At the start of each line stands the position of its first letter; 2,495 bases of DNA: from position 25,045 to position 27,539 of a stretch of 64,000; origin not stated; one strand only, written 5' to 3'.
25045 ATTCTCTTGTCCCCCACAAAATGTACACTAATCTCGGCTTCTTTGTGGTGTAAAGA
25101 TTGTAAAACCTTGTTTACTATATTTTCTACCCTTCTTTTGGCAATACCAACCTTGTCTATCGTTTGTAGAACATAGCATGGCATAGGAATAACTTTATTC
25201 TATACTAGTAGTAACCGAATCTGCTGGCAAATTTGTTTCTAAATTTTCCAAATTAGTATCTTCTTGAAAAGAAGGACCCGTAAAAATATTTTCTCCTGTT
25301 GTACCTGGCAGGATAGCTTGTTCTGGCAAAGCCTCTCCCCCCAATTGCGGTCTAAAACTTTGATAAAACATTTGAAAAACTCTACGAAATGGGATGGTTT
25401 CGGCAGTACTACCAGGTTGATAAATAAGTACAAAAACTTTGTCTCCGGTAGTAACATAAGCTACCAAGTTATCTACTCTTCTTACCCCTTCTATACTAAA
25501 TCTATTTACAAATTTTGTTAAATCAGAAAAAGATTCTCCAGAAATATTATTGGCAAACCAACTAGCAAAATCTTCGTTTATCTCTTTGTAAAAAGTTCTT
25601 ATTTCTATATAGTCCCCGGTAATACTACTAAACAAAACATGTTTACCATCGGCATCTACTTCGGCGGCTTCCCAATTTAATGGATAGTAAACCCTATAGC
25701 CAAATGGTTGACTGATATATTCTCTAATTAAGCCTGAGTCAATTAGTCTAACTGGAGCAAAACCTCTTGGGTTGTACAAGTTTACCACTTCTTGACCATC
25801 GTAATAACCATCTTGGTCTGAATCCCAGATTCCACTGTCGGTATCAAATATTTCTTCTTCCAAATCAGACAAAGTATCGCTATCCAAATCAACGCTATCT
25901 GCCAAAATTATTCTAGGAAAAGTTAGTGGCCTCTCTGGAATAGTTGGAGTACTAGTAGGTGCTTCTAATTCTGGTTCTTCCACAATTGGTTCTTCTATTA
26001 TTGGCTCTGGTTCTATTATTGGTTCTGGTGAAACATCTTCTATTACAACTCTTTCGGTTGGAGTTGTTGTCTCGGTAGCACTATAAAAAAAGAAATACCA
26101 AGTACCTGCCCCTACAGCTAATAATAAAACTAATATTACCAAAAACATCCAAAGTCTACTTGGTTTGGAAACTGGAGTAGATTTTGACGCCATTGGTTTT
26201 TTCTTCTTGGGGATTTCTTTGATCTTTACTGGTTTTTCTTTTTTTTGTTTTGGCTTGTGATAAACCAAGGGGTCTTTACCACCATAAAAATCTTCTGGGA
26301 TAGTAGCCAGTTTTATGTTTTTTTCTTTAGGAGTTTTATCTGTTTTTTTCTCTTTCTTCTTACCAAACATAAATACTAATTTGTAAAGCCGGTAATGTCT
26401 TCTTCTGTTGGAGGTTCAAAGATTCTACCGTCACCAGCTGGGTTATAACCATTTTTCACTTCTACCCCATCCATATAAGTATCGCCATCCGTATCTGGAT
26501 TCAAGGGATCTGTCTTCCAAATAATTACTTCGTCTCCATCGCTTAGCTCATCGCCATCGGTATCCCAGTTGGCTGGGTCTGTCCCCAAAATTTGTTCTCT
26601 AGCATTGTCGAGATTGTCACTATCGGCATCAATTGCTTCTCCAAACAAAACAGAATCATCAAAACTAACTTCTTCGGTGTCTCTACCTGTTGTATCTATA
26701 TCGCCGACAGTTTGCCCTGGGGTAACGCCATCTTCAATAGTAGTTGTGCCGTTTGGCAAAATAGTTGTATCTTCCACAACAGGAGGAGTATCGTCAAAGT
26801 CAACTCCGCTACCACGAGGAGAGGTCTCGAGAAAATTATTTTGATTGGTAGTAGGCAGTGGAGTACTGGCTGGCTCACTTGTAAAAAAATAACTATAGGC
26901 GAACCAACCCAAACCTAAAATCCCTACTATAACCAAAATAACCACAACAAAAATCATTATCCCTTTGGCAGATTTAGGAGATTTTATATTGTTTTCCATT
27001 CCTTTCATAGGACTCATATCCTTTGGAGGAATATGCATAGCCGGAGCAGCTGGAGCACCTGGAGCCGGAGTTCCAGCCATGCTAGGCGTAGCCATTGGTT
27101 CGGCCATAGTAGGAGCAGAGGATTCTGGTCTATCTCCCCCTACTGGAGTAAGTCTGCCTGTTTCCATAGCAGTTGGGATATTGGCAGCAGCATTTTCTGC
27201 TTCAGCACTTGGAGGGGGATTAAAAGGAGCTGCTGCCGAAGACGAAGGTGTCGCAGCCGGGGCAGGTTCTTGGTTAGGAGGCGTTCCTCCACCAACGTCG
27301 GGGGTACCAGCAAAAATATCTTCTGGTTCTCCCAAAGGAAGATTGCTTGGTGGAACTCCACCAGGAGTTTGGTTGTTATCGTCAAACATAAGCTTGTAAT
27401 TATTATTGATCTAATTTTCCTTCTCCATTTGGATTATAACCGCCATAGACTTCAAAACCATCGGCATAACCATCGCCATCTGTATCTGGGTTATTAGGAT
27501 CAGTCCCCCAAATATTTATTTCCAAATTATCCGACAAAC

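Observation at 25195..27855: Three tandem paralogous membrane proteins with a thrombospondin-type-3-like Ca-binding motif directly downstream of the giant genes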

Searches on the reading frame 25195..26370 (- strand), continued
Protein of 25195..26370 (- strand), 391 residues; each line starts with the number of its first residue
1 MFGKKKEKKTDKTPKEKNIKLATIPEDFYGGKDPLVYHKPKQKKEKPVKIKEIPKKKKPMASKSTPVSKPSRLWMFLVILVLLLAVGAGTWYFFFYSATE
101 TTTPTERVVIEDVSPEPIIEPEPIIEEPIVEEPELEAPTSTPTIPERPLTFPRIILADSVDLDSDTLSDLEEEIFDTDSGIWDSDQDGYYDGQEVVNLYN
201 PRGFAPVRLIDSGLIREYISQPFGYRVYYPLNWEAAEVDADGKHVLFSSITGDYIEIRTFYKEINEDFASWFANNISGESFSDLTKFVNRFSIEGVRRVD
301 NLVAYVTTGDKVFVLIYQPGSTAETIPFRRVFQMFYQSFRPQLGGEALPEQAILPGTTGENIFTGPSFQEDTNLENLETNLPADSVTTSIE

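Call 51: search_protein_representatives(alignment_id=A1)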
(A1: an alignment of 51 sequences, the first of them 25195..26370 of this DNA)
Query: 51 sequences, 386 profile positions. Proteins with E-value up to 0.001 (for the whole library): 11907; up to 1e-10: 3250; up to 1e-30: 774. The best 150 are listed.
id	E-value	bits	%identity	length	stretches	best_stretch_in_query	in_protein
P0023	1.4e-146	504.8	-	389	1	1-381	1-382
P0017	7.8e-144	495.7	-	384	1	1-374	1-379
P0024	1.9e-142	491.2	-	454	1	1-381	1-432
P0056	8.6e-141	485.7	-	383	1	1-377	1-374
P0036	1.5e-140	484.9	-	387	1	1-376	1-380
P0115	6.5e-140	482.8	-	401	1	1-382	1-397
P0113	5.6e-139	479.7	-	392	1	4-382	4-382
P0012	6.3e-138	476.3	-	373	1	1-372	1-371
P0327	1.9e-136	471.4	-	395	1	1-380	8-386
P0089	9.5e-136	469.1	-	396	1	1-373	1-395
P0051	5.5e-135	466.6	-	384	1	2-371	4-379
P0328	3.7e-134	463.9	-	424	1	1-376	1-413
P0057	1.3e-133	462.1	-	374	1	9-374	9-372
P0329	5.4e-132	456.8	-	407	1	1-375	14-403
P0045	6.0e-132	456.6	-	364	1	1-366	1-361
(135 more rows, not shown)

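Call 52: list_cluster_members(proteins=[P0207, window:25195-26370:-, window:27403-27855:-])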
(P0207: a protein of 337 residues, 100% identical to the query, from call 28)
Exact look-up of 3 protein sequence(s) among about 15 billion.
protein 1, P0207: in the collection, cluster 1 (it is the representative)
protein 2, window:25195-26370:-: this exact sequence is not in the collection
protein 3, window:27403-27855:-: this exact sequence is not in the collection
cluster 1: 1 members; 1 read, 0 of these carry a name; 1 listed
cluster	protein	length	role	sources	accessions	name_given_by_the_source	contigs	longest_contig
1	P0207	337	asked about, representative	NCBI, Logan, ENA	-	-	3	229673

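Call 59: search_protein_families(library=pfam, alignment_id=A1, max_evalue=0.01)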
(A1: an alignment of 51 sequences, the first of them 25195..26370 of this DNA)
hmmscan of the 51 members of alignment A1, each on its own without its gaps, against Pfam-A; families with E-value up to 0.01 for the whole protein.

A. member 1, window:25195-26370:- (391 aa): 0 families

B. families by the number of members that match (of 51 scanned): 3 families
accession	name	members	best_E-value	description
PF01789.22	PsbP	7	0.0036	PsbP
PF18884.5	TSP3_bac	4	0.0047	Bacterial TSP3 repeat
PF03929.21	PepSY_TM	1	0.0064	PepSY-associated TM region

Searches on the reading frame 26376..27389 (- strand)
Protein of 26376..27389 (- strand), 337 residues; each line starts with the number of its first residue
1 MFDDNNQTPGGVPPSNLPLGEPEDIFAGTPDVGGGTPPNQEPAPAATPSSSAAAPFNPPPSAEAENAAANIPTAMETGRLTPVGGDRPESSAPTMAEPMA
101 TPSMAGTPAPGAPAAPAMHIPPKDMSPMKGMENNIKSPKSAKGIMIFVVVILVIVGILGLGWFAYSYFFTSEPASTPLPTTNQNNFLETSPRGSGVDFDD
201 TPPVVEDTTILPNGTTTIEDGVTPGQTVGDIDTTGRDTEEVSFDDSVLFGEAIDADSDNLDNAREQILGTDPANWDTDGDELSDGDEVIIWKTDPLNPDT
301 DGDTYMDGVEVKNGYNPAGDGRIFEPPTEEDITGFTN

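Call 3: search_protein_families(library=pfam, proteins=[window:26376-27389:-], max_evalue=0.1)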
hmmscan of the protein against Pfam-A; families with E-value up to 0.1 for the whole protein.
window:26376-27389:- (337 aa): 1 family
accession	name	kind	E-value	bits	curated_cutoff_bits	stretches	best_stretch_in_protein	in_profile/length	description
PF18884.5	TSP3_bac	-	8.2e-09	35.6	25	1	276-298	1-22/22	Bacterial TSP3 repeat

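Call 9: search_protein_families(library=ncbifam, proteins=[window:26376-27389:-], max_evalue=0.1)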
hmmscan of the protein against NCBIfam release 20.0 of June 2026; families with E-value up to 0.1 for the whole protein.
window:26376-27389:- (337 aa): 2 families
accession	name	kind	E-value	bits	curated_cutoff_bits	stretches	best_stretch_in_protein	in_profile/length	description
NF033765.2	gliding_CglD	equivalog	1.9e-07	29.3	400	1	216-314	151-244/1124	adventurous gliding motility lipoprotein CglD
NF047639.1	throspo3_MtsD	equivalog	0.0097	14.1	800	1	251-322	457-532/651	cell-cell cohesion protein MtsD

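Call 28: find_homologous_proteins(query=window:26376-27389:-, max_evalue=0.001)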
Query window:26376-27389:- (337 aa): 975 proteins with E <= 0.001 among 8000 candidates; the best 120 are listed.
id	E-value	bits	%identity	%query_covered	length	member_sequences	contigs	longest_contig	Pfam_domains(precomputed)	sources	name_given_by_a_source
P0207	4.5e-218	742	100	100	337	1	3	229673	PF18884.6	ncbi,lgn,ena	-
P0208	2.8e-56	210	42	97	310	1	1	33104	PF18884.6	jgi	jgi:hypothetical protein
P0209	3.8e-50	189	41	98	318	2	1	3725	PF18884.6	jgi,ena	-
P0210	2.4e-48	184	40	98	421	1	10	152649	PF18884.6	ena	-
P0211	2.7e-48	183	39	98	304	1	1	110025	PF18884.6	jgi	jgi:hypothetical protein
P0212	2.6e-47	180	40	96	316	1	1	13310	PF18884.6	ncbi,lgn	-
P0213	5.4e-47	179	39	98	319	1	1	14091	PF18884.6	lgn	-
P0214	5.9e-47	179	38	97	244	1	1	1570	PF18884.6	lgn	-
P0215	1.4e-46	178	44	97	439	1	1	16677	PF18884.6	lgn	-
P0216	2.6e-46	177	41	97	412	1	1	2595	PF18884.6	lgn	-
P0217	4.3e-46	176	39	98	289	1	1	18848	PF18884.6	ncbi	-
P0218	1.3e-45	175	41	98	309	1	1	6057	PF18884.6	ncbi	-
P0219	1.4e-45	174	39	98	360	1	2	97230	PF18884.6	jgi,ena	jgi:hypothetical protein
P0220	1.5e-45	174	41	97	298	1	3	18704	PF18884.6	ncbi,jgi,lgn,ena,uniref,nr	ncbi:MAG: hypothetical protein COV60_02635 [Candidatus Magasanikbacteria bacterium CG11_big_fil_rev_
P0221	1.5e-45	174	39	97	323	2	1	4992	PF18884.6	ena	-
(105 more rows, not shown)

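Call 53: find_encoding_contigs(protein=P0207, flank=3000, max_places=2)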
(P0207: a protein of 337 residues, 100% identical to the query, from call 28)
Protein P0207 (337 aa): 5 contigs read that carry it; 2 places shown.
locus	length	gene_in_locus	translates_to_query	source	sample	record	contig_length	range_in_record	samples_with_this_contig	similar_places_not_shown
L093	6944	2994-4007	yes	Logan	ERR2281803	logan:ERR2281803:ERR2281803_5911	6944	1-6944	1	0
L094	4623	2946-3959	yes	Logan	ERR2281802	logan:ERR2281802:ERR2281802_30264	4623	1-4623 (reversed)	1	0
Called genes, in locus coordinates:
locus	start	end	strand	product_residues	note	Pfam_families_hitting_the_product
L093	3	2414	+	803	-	?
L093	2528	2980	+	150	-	-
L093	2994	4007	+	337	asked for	PF18884:TSP3_bac (weak)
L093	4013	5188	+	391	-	-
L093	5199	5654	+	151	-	PF02130:YbeY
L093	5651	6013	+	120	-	PF01219:DAGK_prokar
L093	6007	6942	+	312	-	?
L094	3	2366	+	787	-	?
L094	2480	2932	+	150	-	-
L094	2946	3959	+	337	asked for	PF18884:TSP3_bac (weak)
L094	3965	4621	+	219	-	?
